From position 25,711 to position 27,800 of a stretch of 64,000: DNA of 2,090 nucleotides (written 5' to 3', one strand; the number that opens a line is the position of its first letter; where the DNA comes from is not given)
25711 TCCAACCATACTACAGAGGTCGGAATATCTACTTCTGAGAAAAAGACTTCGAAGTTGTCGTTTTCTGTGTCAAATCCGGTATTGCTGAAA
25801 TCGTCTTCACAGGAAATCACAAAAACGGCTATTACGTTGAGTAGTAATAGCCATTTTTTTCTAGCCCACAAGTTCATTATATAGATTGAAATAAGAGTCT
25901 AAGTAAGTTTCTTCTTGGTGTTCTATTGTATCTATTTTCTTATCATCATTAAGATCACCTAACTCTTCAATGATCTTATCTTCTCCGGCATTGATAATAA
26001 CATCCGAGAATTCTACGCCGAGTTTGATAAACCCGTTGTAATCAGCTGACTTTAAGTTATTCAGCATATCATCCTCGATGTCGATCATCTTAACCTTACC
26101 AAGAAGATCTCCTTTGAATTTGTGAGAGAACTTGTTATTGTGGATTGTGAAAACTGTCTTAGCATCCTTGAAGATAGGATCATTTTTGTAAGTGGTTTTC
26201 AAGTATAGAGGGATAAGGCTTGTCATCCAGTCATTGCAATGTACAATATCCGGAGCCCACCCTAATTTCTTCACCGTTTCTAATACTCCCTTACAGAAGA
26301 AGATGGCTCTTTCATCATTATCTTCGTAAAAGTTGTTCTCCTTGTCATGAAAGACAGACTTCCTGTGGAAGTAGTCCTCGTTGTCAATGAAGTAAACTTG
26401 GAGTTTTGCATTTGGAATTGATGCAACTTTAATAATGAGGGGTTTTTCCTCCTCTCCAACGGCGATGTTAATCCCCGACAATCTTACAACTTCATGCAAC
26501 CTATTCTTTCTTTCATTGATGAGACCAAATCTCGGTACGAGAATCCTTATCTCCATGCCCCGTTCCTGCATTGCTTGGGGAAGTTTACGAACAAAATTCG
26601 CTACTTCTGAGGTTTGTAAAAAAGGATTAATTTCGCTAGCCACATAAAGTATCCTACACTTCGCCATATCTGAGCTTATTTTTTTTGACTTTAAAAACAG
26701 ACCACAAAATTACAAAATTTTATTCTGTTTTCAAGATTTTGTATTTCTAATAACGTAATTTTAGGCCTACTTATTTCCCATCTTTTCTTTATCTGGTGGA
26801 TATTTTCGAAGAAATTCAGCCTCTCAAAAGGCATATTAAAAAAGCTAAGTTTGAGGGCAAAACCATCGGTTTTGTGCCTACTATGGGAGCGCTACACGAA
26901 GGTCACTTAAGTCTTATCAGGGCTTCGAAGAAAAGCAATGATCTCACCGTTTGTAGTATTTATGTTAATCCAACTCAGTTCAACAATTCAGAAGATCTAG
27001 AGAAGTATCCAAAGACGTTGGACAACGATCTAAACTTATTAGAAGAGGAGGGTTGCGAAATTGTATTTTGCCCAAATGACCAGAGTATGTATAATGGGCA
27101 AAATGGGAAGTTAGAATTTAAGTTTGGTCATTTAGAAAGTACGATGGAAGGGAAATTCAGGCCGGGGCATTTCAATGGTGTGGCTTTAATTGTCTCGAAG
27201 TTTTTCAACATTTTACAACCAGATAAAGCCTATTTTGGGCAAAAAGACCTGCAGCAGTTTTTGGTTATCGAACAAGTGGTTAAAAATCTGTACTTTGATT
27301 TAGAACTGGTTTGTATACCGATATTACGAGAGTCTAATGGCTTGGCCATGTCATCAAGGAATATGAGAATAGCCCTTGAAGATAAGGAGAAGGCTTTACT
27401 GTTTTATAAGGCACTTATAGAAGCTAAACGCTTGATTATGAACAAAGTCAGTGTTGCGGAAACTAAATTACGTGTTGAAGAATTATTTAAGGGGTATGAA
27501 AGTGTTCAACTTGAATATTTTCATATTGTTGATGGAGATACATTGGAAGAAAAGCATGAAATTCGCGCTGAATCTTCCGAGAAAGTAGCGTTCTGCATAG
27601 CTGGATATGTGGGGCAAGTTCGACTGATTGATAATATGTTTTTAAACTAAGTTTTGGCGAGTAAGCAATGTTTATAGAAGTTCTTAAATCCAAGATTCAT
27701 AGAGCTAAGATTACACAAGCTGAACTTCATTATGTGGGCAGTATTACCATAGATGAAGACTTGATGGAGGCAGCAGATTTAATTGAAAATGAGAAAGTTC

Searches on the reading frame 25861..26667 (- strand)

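Call 87: search_protein_families(library=pfam, proteins=[window:25861-26667:-], max_evalue=1)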
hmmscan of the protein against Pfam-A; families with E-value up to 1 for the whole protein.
window:25861-26667:- (268 aa): 5 families
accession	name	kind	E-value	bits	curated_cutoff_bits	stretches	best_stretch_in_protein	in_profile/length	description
PF08323.17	Glyco_transf_5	-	2.8e-64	217.5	22.7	1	5-225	1-214/239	Starch synthase catalytic domain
PF13439.12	Glyco_transf_4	-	4.2e-05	24.1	28.5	1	119-180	55-108/170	Glycosyltransferase Family 4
PF13091.12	PLDc_2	-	0.045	14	27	1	23-73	23-76/132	PLD-like domain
PF13579.12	Glyco_trans_4_4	-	0.048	14.4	29.7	0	129-177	64-103/158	Glycosyl transferase 4-like domain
PF17161.10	DUF5123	-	0.11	14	35.1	1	157-187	79-110/113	Domain of unknown function (DUF5123)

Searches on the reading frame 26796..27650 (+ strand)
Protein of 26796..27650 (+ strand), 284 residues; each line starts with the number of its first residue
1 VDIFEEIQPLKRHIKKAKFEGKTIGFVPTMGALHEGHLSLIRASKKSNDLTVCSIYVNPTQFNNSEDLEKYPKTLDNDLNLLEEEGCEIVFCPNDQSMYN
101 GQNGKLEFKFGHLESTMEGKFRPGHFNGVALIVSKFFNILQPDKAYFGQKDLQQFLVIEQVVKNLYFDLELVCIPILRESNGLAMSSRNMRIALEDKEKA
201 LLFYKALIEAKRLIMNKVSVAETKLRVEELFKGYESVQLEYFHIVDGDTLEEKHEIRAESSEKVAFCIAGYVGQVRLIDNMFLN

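Call 87: search_protein_families(library=pfam, proteins=[window:26796-27650:+], max_evalue=1)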
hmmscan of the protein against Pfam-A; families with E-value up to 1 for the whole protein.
window:26796-27650:+ (284 aa): 3 families
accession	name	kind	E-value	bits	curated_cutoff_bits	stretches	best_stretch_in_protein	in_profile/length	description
PF02569.21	Pantoate_ligase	-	1.3e-95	320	20.7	1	3-281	2-267/268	Pantoate-beta-alanine ligase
PF12899.13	Glyco_hydro_100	-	0.0031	16.7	23.6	1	135-259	125-245/435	Alkaline and neutral invertase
PF09794.14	Avl9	-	0.12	11.4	22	1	144-220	122-197/379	Transport protein Avl9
